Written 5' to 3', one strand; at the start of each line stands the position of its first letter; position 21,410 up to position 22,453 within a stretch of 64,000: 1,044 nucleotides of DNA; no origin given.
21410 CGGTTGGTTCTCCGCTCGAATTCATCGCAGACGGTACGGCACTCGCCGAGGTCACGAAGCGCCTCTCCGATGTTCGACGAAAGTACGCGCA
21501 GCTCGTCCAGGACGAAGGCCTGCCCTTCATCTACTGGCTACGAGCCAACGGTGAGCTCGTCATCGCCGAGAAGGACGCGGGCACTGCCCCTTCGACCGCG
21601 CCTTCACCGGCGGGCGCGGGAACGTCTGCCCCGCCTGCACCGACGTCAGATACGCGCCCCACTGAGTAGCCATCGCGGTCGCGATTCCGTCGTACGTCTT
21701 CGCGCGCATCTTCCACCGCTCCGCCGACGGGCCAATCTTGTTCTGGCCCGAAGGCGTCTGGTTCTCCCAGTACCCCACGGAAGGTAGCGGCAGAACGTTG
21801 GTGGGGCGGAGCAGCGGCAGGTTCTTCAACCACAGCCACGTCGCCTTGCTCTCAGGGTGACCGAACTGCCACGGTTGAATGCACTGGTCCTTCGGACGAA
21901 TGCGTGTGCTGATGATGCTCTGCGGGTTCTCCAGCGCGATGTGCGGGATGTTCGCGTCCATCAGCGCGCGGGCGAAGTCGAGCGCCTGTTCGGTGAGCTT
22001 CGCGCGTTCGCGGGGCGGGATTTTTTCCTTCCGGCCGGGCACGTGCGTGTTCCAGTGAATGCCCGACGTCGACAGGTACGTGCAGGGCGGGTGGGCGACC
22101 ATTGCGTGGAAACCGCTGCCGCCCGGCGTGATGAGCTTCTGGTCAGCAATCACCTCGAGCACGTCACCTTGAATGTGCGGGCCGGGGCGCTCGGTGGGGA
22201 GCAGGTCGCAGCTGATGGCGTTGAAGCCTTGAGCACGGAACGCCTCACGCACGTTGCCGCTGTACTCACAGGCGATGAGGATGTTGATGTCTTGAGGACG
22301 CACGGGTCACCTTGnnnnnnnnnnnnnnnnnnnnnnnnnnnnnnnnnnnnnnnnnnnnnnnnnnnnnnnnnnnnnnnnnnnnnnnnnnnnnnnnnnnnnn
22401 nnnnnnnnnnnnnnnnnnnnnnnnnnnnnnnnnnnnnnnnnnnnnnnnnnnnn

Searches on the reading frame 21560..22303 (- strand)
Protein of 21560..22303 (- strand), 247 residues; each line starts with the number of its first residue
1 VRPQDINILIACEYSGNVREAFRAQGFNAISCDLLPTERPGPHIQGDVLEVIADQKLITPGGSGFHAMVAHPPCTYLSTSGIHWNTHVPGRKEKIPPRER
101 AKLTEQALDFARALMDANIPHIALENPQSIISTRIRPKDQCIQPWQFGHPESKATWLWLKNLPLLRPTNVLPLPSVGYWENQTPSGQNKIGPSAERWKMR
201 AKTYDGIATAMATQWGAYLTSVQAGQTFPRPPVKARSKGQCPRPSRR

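Call 60: search_protein_families(library=phrogs, proteins=[window:21560-22303:-], max_evalue=0.001)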
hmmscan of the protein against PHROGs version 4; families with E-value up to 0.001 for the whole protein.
window:21560-22303:- (247 aa): 2 families
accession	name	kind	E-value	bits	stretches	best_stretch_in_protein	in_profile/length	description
phrog_757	-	other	2e-56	191.8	1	6-226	15-229/247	DNA methyltransferase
phrog_27471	-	unknown function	1.1e-31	109.9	1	115-216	1-93/93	-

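Call 78: search_dna_similar(query=window:21560-22303:-, collection=phages, mode=protein, max_rows=12)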
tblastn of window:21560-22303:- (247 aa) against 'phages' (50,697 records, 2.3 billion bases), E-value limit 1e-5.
Records with a match: 159; places in all: 160; records where one place covers at least 80% of the query: 157.
Best place of each record, by identity: <60% 159.
By first word of the organism name: Flavobacterium 37; Vibrio 21; Pseudomonas 11; Cellulophaga 11; Ruegeria 10; Arthrobacter 9; Burkholderia 8; Acinetobacter 7; Bacteriophage 5; Cyanophage 4; and 25 more.
By host as written in the record: - 27; Flavobacterium sp. LMO9 23; Flavobacterium sp. LMO6 14; Ruegeria pomeroyi DSS-3 10; Arthrobacter globiformis B-2979 7; Burkholderia sp. 6; Pseudomonas aeruginosa 4; Vibrio lentus 4; and 47 more.
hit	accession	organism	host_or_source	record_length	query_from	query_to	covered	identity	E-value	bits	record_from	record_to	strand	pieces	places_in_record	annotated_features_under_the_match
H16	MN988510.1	Rhizobium phage RHph_I3_11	Rhizobium phaseoli I3_11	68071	6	223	88%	51.1%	1e-61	214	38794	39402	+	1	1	putative DNA methylase protein | HNH endonuclease protein | adenosylcobalamin-dependent ribonucleoside-triphosphate reductase ...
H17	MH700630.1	Sinorhizobium phage phiM6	Sinorhizobium meliloti 1021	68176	8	219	86%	52.5%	1e-59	208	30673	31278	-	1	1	putative DNA methylase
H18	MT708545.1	Rhizobium phage Pasto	Bradyrhizobium japonicum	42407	6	216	85%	50.7%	1e-58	205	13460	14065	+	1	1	DNA cytosine methyltransferase | ribosome_binding_site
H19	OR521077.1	Arthrobacter phage Arielagos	Arthrobacter globiformis B-2979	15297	4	216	86%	49.3%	2e-54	193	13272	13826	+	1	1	20: DNA methyltransferase | 19: helix-turn-helix DNA binding domain protein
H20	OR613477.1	Arthrobacter phage SerialPhiller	Arthrobacter globiformis B-2979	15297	4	216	86%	49.3%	2e-54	193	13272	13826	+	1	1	20: DNA methyltransferase | 19: helix-turn-helix DNA binding domain protein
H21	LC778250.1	Aeromonas phage phiWae15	filtration agent for carassius auratus ...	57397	8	221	87%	48.7%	7e-59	206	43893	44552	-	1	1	hypothetical protein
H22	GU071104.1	Cyanophage NATL2A-133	Prochlorococcus sp. NATL2A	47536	6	216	85%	48.8%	6e-56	197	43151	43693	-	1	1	gp12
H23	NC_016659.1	Cyanophage NATL2A-133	Prochlorococcus sp. NATL2A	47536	6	216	85%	48.8%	6e-56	197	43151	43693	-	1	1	DNA methyltransferase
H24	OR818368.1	Pseudomonas phage PfAC08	Pseudomonas aeruginosa 08-1318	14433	9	224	87%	47.2%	4e-50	181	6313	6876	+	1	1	DNA cytosine methyltransferase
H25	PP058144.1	Pseudomonas phage PfAC20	Pseudomonas aeruginosa 20-0447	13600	9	224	87%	47.2%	4e-50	181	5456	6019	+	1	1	DNA cytosine methyltransferase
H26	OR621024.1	Pseudomonas phage 99-2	Pseudomonas aeruginosa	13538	9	224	87%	47.2%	4e-50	181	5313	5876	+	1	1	DNA cytosine methyltransferase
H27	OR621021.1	Pseudomonas phage 54-4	Pseudomonas aeruginosa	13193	9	224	87%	47.2%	9e-50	180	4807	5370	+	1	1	DNA cytosine methyltransferase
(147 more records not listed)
